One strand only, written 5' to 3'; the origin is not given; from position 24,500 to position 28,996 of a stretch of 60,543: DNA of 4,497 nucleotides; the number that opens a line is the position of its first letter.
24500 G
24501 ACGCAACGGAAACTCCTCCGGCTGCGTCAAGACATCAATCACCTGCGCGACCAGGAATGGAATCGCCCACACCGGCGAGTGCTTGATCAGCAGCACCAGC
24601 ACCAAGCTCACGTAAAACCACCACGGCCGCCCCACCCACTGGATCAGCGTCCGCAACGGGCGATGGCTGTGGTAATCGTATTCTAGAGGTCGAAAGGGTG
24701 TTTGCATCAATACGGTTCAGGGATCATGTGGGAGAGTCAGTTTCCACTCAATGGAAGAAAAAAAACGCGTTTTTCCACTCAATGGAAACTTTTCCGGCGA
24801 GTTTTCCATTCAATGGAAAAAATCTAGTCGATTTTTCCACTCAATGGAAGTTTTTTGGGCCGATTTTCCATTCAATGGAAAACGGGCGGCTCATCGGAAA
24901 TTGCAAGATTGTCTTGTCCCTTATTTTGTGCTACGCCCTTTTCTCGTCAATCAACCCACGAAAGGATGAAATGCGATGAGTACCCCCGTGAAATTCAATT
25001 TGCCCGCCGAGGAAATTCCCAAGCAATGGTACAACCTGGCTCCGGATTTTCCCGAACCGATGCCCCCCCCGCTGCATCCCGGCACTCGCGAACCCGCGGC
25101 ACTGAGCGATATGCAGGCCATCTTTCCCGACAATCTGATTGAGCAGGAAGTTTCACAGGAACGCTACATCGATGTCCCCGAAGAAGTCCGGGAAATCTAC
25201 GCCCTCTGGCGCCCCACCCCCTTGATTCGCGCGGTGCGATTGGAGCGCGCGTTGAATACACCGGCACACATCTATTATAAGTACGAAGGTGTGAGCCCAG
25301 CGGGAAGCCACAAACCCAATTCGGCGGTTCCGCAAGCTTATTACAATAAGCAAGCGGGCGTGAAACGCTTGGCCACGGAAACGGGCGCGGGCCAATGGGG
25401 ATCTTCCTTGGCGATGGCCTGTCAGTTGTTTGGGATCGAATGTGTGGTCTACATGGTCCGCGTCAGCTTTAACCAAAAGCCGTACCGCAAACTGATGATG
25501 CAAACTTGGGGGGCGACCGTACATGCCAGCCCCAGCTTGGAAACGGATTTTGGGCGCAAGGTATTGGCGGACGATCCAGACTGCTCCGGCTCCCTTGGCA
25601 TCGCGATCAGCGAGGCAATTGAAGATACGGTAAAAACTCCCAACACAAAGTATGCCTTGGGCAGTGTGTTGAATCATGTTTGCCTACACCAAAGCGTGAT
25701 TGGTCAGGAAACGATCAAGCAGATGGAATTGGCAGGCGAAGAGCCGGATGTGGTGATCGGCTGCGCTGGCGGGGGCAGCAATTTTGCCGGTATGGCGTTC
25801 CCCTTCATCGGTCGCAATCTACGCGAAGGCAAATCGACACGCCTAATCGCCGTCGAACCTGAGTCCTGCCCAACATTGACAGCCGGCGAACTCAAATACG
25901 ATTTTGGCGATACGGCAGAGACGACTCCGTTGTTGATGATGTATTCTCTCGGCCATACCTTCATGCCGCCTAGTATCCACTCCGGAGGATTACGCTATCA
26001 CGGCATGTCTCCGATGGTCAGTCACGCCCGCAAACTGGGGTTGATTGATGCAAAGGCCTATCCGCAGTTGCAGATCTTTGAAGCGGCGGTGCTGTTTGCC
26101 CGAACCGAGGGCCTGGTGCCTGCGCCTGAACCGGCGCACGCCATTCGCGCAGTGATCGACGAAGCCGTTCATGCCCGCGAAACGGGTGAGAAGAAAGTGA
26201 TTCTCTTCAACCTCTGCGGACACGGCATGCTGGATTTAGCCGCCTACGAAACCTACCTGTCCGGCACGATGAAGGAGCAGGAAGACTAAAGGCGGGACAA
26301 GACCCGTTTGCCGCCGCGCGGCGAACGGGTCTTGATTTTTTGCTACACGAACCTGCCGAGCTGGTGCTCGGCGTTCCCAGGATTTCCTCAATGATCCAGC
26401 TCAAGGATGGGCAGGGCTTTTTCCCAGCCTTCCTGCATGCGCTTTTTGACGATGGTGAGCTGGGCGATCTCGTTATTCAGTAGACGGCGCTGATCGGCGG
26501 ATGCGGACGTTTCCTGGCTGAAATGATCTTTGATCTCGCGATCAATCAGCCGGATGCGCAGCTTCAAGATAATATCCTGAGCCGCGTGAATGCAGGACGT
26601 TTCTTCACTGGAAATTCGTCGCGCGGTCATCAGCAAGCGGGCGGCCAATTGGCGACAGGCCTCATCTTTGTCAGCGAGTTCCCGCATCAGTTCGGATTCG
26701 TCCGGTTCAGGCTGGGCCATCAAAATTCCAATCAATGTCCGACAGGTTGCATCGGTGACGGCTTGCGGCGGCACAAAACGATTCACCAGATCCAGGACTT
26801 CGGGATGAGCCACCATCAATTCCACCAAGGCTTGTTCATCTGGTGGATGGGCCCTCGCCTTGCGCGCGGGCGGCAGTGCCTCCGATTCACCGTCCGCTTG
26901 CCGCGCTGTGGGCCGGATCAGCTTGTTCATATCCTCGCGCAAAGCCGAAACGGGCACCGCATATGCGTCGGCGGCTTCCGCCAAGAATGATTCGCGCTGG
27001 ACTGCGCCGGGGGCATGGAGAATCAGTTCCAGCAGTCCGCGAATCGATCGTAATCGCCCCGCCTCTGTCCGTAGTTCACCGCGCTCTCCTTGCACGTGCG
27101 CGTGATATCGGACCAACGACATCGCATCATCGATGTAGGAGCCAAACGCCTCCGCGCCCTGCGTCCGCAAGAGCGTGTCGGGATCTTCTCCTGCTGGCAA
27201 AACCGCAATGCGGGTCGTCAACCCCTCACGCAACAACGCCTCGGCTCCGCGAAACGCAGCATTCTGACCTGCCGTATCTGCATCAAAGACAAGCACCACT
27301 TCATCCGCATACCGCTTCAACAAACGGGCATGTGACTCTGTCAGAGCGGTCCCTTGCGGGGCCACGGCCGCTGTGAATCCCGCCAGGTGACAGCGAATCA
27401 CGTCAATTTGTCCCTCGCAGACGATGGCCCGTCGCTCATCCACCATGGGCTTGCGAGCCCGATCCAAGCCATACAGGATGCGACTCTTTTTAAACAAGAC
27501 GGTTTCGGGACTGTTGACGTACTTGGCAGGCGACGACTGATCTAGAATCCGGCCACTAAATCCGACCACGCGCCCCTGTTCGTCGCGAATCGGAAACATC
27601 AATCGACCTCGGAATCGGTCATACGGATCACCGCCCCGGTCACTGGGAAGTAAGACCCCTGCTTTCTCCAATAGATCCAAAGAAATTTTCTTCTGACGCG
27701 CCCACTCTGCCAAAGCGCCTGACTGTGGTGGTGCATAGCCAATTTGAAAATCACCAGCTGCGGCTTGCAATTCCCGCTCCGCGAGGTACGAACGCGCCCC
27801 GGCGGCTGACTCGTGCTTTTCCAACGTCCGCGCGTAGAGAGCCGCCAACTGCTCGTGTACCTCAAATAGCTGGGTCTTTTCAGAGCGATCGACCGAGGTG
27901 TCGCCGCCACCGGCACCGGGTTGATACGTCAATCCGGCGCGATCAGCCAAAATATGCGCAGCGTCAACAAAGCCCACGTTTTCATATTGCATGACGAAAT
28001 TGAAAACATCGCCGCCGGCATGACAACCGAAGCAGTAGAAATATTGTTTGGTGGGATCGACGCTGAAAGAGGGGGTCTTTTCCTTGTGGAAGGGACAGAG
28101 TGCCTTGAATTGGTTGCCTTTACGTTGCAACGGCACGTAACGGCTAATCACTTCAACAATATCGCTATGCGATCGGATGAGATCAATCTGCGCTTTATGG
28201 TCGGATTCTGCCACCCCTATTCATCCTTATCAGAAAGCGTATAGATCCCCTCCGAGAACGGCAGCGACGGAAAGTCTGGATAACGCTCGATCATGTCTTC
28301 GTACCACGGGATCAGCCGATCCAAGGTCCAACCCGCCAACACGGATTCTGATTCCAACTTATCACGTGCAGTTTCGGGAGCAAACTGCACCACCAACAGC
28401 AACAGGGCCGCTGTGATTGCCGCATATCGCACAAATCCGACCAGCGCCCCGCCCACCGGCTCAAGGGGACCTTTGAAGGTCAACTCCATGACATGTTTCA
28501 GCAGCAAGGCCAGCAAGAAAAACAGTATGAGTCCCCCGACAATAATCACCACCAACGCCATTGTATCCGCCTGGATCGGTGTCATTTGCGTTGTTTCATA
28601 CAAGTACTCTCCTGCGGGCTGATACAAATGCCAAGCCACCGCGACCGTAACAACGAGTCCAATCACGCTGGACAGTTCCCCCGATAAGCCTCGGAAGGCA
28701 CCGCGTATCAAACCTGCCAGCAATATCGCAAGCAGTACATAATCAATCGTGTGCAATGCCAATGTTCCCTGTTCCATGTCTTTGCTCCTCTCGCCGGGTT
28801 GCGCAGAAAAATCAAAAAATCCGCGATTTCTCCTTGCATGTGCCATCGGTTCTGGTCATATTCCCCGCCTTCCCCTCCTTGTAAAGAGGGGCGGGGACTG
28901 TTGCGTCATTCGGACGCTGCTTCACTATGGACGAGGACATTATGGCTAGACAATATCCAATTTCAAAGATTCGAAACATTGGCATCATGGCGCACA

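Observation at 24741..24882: Five exactly 31-bp-phased copies of a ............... palindrome fill the divergent region upstream of trpB2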

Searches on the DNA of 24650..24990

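Call 92: search_rna_families(source=window, start=24650, end=24990, threshold=evalue, max_evalue=1)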
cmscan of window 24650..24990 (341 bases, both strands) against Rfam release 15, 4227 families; matches with E-value up to 1: 2.
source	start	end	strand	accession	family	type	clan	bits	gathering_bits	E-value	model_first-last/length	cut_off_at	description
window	24802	24882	-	RF04128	MIR8562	Gene; miRNA;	-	19.9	211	0.15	1-242/242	no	MIR8562 microRNA precursor family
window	24740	24789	-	RF04128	MIR8562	Gene; miRNA;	-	16.5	211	0.88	1-242/242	no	MIR8562 microRNA precursor family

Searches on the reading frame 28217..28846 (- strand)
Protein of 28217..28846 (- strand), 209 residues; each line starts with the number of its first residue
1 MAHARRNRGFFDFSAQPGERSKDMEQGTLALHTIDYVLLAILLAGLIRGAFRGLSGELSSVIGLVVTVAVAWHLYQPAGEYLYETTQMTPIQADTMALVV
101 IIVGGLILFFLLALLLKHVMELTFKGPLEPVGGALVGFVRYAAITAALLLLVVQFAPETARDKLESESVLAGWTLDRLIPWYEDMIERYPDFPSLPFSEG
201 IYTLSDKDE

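Call 27: search_protein_families(library=pfam, proteins=[window:28217-28846:-])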
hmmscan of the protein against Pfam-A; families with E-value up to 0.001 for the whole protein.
window:28217-28846:- (209 aa): 1 family
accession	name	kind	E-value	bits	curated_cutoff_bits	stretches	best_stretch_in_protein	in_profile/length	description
PF02674.22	Colicin_V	-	4.4e-22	79.1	29.3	1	34-173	1-138/144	Colicin V production protein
